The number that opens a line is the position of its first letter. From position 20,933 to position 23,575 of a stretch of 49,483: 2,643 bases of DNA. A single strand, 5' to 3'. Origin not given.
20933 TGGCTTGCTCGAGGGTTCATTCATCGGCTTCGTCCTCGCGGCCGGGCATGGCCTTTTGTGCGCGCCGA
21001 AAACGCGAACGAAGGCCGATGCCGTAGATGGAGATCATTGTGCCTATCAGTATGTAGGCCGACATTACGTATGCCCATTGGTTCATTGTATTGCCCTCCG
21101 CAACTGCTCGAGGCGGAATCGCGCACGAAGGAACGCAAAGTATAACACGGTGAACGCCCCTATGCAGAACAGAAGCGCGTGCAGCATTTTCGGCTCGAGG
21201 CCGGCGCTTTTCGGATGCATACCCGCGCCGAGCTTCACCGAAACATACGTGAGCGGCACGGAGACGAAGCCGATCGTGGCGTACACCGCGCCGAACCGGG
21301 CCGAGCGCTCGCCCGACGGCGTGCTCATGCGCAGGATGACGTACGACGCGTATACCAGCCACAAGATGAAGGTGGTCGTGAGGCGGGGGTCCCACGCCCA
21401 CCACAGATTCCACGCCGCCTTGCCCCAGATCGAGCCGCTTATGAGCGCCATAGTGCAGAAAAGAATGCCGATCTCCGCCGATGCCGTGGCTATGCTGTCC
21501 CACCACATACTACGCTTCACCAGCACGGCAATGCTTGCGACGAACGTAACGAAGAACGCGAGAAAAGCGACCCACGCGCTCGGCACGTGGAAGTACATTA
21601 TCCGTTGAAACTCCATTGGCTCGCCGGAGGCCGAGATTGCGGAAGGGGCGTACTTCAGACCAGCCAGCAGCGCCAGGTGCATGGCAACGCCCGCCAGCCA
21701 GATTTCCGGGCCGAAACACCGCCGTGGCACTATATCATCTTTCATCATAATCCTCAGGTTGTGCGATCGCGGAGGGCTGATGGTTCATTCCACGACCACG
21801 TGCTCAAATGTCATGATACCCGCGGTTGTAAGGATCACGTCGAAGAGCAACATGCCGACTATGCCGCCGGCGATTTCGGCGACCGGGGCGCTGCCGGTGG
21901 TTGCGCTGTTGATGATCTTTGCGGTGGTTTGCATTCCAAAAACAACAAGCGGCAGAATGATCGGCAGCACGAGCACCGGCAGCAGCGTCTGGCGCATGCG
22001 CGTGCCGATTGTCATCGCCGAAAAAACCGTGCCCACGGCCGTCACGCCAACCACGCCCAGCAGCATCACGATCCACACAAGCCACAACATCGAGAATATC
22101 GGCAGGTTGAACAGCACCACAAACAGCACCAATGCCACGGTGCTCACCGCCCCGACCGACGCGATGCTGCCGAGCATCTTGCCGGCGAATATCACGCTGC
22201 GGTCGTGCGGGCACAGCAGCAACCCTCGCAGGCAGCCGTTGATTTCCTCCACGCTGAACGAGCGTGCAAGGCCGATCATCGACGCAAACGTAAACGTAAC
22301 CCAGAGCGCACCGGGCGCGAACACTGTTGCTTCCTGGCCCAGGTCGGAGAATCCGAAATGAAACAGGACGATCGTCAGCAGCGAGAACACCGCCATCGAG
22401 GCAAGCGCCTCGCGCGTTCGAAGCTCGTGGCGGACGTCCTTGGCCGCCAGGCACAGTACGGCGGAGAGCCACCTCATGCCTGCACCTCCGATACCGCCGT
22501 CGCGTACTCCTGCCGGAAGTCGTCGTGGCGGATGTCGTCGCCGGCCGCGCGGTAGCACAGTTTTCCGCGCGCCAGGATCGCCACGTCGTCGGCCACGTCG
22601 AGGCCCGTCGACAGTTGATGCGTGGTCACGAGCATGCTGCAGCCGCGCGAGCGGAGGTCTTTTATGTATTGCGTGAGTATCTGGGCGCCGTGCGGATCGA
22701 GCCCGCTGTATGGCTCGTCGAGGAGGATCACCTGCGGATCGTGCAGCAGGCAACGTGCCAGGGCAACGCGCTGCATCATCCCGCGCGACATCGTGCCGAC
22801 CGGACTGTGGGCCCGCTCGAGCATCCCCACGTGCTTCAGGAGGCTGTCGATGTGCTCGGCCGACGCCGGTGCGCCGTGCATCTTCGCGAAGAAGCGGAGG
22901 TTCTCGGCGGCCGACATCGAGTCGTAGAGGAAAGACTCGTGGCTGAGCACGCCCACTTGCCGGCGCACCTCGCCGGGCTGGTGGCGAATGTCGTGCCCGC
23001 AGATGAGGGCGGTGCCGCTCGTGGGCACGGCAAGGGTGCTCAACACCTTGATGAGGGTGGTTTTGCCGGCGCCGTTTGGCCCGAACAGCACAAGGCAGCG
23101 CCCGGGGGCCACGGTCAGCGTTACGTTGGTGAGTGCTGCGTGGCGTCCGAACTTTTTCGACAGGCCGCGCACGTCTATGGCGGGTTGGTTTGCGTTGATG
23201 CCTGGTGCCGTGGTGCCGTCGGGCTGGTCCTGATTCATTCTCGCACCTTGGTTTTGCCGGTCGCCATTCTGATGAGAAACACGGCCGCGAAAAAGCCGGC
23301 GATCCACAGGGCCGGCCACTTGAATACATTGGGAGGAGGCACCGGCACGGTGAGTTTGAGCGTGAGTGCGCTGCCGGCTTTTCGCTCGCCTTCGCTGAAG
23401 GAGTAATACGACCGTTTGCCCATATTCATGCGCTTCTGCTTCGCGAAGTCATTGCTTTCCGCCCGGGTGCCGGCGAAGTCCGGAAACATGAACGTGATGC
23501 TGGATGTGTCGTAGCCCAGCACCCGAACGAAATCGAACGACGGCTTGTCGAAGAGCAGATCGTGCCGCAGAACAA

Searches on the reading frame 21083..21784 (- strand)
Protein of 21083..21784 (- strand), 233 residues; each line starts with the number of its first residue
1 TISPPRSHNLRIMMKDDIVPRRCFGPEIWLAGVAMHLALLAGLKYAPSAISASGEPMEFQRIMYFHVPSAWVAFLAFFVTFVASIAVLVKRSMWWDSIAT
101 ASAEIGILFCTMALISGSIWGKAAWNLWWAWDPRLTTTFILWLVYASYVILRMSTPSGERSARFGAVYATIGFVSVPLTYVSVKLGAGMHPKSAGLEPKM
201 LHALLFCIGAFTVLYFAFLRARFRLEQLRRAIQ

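Call 41: search_protein_families(library=pfam, proteins=[window:21083-21784:-], max_evalue=0.001)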
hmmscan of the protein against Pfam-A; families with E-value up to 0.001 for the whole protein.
window:21083-21784:- (233 aa): 1 family
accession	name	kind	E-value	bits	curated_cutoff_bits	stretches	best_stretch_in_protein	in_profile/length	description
PF01578.25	Cytochrom_C_asm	-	1.7e-31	110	29.9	1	30-190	40-212/212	Cytochrome C assembly protein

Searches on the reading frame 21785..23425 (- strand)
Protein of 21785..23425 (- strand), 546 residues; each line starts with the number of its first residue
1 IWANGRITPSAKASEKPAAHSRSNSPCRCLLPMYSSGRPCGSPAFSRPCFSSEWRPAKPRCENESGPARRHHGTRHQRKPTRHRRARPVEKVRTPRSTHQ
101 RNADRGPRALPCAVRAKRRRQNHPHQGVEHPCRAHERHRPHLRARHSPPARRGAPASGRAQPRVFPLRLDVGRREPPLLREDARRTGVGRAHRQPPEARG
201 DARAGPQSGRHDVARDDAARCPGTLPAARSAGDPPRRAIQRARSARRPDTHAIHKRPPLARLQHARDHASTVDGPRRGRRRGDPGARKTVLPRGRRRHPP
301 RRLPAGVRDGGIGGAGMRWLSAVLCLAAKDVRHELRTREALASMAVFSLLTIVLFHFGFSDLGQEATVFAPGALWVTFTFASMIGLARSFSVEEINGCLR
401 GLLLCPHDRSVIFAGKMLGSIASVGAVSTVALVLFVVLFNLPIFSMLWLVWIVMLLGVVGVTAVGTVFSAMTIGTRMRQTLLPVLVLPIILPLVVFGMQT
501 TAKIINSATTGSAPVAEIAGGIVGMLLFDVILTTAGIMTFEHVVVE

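Call 41: search_protein_families(library=pfam, proteins=[window:21785-23425:-], max_evalue=0.001)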
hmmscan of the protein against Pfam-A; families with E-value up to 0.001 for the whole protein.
window:21785-23425:- (546 aa): 2 families
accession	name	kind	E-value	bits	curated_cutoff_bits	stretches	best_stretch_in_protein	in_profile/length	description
PF03379.19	CcmB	-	2.6e-26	92.8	24.9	1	326-520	4-196/215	CcmB protein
PF01061.29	ABC2_membrane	-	6.8e-09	36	26.9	1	327-491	7-175/211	ABC-2 type transporter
